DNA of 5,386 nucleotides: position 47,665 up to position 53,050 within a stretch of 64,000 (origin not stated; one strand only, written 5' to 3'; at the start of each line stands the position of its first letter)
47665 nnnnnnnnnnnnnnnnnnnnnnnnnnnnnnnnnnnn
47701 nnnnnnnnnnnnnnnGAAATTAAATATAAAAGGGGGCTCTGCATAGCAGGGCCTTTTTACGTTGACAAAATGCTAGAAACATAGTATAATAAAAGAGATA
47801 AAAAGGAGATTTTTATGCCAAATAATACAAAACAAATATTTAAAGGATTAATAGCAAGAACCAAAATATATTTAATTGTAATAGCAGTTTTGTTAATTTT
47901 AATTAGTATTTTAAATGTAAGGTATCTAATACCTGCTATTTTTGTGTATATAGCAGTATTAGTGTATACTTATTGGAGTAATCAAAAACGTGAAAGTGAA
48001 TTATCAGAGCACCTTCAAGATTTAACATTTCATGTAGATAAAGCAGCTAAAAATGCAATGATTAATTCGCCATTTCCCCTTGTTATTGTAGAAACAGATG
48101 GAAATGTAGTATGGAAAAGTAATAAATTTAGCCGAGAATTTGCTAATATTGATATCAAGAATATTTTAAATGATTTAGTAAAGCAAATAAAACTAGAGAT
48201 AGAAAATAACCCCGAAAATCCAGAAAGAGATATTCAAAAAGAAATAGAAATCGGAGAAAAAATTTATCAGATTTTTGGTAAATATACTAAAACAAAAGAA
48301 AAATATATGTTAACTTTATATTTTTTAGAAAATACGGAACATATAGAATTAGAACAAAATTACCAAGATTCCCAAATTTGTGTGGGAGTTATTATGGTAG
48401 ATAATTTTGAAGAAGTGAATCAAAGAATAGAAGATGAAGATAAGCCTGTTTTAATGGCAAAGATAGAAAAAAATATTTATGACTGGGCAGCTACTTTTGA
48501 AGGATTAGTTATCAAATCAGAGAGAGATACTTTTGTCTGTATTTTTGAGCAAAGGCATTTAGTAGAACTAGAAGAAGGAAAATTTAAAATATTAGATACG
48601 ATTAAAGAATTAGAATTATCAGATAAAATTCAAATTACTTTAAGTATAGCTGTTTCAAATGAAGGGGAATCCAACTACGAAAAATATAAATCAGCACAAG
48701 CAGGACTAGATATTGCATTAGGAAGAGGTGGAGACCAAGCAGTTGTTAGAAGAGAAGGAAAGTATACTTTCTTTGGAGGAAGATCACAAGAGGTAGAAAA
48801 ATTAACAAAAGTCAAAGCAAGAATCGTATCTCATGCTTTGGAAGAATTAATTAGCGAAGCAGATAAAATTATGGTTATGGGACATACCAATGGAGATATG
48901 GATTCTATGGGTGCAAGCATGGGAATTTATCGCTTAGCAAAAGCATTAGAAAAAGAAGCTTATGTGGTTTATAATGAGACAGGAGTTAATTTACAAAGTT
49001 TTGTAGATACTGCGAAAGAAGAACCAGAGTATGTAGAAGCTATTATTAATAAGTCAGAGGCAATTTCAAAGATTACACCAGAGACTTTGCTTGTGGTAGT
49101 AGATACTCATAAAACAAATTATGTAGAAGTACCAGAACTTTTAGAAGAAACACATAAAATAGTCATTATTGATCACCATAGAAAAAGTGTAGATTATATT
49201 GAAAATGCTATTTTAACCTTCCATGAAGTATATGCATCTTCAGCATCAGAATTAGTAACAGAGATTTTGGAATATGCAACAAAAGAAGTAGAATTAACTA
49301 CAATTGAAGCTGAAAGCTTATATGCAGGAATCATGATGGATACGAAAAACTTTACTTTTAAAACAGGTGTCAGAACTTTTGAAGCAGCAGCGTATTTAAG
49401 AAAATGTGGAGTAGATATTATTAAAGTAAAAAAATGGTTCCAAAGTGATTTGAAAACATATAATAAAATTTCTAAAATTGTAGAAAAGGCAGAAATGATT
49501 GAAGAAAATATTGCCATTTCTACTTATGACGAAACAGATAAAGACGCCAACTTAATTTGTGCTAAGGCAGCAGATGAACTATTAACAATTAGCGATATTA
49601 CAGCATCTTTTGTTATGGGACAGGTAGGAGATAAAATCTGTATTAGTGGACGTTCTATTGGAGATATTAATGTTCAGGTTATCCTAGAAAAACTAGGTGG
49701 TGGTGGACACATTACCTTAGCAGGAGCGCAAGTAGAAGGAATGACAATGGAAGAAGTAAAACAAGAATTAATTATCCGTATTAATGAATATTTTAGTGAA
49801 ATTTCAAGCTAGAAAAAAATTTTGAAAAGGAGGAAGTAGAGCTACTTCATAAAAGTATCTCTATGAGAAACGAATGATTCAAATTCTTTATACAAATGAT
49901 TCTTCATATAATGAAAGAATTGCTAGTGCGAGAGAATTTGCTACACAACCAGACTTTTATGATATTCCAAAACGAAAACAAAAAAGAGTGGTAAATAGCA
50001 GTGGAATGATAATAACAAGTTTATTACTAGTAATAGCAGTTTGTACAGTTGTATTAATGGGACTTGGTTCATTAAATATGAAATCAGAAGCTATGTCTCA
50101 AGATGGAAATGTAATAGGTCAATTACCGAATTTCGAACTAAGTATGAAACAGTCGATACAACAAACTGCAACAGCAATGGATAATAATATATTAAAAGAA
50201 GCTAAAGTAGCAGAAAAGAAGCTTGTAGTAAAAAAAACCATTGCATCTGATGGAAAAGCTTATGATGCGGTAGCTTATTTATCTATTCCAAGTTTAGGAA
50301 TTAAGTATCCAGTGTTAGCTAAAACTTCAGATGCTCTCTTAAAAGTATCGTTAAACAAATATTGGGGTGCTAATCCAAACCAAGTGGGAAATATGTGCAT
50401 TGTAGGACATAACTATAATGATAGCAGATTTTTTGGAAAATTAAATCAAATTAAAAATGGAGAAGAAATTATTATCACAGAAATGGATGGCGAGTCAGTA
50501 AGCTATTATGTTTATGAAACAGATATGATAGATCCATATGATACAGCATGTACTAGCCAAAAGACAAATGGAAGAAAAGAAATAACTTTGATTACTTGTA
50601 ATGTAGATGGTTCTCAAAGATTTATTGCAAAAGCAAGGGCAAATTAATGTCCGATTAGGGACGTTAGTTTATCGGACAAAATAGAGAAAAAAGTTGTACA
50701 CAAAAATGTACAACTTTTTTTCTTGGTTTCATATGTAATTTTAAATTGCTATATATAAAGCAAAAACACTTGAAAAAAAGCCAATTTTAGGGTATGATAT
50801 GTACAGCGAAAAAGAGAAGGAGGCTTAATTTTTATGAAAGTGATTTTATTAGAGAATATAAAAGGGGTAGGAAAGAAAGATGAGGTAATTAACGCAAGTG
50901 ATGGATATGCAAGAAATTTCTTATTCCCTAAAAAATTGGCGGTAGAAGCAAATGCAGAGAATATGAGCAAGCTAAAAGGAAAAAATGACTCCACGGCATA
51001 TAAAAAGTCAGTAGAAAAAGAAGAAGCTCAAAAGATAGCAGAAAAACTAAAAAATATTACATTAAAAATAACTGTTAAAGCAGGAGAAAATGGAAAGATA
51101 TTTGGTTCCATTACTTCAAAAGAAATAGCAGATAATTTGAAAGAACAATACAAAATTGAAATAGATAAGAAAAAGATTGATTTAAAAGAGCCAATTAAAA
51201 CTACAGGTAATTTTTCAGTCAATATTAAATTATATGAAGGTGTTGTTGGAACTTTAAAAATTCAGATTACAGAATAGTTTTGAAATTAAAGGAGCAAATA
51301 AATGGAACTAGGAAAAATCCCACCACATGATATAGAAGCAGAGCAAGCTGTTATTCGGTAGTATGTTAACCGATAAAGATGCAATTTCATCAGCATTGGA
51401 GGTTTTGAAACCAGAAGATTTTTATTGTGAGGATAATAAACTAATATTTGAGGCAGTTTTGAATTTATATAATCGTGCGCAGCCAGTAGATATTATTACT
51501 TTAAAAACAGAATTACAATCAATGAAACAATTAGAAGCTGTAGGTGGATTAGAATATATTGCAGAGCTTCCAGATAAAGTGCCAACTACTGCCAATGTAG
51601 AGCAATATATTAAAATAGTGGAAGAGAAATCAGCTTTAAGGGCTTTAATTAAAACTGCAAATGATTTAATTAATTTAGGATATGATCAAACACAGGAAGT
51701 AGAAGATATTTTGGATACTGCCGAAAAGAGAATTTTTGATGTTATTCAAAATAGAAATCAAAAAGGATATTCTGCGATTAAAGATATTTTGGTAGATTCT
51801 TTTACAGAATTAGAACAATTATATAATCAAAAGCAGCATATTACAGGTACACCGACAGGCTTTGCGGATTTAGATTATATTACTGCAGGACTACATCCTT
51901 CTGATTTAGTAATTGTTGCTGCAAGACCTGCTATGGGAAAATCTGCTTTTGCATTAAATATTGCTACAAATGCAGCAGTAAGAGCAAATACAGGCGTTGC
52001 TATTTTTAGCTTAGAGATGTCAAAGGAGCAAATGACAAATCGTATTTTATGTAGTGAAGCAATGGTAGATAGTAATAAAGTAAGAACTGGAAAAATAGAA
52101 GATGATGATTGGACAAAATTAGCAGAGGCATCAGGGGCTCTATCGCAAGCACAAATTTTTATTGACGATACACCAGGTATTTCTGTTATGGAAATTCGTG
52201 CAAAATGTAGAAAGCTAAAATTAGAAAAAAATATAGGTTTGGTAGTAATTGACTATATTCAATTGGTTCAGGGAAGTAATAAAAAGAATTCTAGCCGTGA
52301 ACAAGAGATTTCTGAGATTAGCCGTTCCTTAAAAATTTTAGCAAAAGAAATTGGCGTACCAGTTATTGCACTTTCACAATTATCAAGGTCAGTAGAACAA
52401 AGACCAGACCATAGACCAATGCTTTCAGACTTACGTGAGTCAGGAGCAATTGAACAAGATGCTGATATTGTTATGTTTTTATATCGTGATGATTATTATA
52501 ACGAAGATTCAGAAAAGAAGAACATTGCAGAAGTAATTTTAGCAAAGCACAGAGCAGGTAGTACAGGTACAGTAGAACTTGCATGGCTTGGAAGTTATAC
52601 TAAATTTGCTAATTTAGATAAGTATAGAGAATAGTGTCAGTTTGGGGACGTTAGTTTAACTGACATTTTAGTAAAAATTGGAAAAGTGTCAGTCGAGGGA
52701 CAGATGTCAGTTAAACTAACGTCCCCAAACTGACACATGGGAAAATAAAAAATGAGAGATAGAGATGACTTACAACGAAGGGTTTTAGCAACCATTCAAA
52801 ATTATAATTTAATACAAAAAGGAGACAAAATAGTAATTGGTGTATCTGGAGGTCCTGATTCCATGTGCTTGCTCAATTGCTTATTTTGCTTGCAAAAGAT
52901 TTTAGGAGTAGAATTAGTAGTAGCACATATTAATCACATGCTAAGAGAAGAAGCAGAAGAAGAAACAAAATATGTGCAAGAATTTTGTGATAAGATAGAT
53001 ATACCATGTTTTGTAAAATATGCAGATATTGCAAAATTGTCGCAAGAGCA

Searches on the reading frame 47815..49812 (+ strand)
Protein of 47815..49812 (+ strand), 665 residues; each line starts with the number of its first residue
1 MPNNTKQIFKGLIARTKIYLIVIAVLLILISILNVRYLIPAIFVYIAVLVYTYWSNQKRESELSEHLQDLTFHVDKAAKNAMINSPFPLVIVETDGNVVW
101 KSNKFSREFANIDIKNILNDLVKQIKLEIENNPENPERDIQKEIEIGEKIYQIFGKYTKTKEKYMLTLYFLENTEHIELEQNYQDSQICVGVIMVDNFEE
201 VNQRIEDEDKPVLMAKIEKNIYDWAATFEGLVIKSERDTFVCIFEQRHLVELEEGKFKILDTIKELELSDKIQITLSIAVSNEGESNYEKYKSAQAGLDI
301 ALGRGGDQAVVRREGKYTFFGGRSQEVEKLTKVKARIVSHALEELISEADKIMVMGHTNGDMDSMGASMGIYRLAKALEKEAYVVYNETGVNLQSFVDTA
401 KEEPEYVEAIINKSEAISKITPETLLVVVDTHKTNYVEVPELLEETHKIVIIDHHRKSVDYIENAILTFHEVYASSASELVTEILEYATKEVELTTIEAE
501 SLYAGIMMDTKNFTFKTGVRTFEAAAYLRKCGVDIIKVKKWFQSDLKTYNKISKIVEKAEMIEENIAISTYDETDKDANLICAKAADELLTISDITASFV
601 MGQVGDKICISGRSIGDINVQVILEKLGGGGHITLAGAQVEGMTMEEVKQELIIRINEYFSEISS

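Call 13: search_protein_families(library=pfam, proteins=[window:47815-49812:+])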
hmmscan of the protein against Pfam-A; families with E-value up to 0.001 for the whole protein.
window:47815-49812:+ (665 aa): 3 families
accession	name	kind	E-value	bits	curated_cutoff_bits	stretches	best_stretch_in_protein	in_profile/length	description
PF01368.27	DHH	-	1.7e-26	93.4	28.1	1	351-506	1-125/125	DHH family, N-terminal domain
PF24898.2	GGDEF_GdpP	-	5.9e-25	88.4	30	1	193-317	1-124/126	Cyclic-di-AMP phosphodiesterase GdpP-like, GGDEF domain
PF02272.25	DHHA1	-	6.3e-13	49.5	25.9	1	579-661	15-101/102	DHHA1 domain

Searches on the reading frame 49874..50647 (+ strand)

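Call 13: search_protein_families(library=pfam, proteins=[window:49874-50647:+])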
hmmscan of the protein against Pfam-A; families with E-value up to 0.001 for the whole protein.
window:49874-50647:+ (257 aa): 1 family
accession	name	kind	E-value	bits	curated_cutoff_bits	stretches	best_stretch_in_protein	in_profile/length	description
PF04203.18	Sortase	-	5.8e-24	84.7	26.6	1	136-255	1-123/125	Sortase domain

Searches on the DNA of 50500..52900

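Call 10: search_rna_families(source=window, start=50500, end=52900, threshold=evalue, max_evalue=10)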
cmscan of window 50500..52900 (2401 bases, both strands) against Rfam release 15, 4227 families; matches with E-value up to 10: 4.
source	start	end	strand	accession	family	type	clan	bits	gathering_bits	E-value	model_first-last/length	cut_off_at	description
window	51371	51455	+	RF02407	snoR122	Gene; snRNA; snoRNA; CD-box;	-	20.5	36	2.9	1-74/74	no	Small nucleolar RNA snoR122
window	52414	52483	-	RF02702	AgvB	Gene; sRNA;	-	20.2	56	0.92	1-62/62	no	Anti GcvB sRNA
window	51374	51453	+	RF02283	TtnuCD6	Gene; snRNA; snoRNA; CD-box;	-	19.4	50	5.9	1-72/72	no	Tetrahymena snoRNA TtnuCD6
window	51885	51993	+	RF00398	SNORA15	Gene; snRNA; snoRNA; HACA-box;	-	16.5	47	9.6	1-137/137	no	Small nucleolar RNA SNORA15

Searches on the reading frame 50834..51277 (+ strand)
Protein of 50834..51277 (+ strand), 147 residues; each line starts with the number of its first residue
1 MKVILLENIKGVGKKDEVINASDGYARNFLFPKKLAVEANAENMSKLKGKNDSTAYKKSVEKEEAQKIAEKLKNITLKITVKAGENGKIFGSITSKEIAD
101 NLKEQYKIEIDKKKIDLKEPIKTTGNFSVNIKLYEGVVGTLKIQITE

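Call 13: search_protein_families(library=pfam, proteins=[window:50834-51277:+])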
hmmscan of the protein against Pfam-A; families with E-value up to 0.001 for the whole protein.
window:50834-51277:+ (147 aa): 2 families
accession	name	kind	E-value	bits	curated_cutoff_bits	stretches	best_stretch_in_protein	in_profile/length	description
PF03948.19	Ribosomal_L9_C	-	6.4e-31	107.1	23.2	1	63-146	1-85/86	Ribosomal protein L9, C-terminal domain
PF01281.25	Ribosomal_L9_N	-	5.6e-23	80.7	20.7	1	1-47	1-47/47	Ribosomal protein L9, N-terminal domain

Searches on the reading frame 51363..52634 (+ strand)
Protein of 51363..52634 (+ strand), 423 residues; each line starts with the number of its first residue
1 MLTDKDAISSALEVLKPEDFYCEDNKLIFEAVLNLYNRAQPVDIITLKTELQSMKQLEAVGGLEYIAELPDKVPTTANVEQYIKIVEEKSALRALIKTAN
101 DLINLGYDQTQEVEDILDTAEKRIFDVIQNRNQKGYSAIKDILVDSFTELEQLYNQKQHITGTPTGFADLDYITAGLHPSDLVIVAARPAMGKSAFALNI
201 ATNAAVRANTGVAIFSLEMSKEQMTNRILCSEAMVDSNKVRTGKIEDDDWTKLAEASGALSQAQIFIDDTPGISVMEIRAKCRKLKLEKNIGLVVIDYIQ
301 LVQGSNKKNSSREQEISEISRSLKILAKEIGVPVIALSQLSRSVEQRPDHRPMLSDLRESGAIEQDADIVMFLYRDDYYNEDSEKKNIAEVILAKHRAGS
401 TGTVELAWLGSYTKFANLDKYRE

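Call 13: search_protein_families(library=pfam, proteins=[window:51363-52634:+])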
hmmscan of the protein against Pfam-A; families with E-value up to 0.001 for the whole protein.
window:51363-52634:+ (423 aa): 4 families
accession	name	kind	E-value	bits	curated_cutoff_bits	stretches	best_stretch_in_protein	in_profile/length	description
PF03796.21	DnaB_C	-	1.8e-115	385.2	27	1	162-417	1-255/255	DnaB-like helicase C terminal domain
PF00772.26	DnaB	-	8.5e-28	96.9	23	1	1-88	16-103/103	DnaB-like helicase N terminal domain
PF13481.12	AAA_25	-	1.3e-11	44.9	27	1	170-340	22-190/195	AAA domain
PF06745.19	ATPase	-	5.3e-06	26.4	26.6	1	164-342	2-166/231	KaiC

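Call 90: find_encoding_contigs(protein=window:51363-52634:+, flank=300, max_places=6)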
Protein window:51363-52634:+ (423 aa): 22 contigs read that carry it; 6 places shown.
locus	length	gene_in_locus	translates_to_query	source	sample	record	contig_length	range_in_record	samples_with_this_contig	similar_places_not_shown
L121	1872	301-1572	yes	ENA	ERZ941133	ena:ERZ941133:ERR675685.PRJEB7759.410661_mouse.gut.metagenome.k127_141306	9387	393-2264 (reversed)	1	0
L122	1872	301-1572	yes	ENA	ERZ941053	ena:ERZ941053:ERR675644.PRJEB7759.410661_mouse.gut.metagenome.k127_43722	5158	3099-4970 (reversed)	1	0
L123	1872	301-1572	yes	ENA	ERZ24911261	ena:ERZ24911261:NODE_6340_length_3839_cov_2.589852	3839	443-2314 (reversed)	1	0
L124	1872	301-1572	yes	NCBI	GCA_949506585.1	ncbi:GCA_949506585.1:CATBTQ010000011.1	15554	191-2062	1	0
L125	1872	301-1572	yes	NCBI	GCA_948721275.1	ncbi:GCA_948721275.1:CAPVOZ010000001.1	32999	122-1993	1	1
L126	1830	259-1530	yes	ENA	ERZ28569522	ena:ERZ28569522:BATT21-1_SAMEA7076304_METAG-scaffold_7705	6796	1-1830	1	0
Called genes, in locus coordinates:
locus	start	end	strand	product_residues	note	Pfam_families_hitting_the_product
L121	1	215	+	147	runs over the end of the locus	PF01281:Ribosomal_L9_N, PF03948:Ribosomal_L9_C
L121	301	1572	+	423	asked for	PF00772:DnaB, PF13481:AAA_25, PF03796:DnaB_C, PF06745:ATPase (weak)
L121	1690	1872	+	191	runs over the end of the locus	?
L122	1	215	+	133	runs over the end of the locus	?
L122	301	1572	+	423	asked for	PF00772:DnaB, PF13481:AAA_25, PF03796:DnaB_C, PF06745:ATPase (weak)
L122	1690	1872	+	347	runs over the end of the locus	PF01171:ATP_bind_3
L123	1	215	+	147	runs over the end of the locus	PF01281:Ribosomal_L9_N, PF03948:Ribosomal_L9_C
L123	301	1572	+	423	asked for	PF00772:DnaB, PF13481:AAA_25, PF03796:DnaB_C, PF06745:ATPase (weak)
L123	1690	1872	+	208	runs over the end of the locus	?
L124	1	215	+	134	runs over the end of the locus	?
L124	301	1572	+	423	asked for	PF00772:DnaB, PF13481:AAA_25, PF03796:DnaB_C, PF06745:ATPase (weak)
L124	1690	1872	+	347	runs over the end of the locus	PF01171:ATP_bind_3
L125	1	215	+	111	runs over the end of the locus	?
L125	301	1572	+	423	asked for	PF00772:DnaB, PF13481:AAA_25, PF03796:DnaB_C, PF06745:ATPase (weak)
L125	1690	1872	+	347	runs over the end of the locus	PF01171:ATP_bind_3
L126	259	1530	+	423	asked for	PF00772:DnaB, PF13481:AAA_25, PF03796:DnaB_C, PF06745:ATPase (weak)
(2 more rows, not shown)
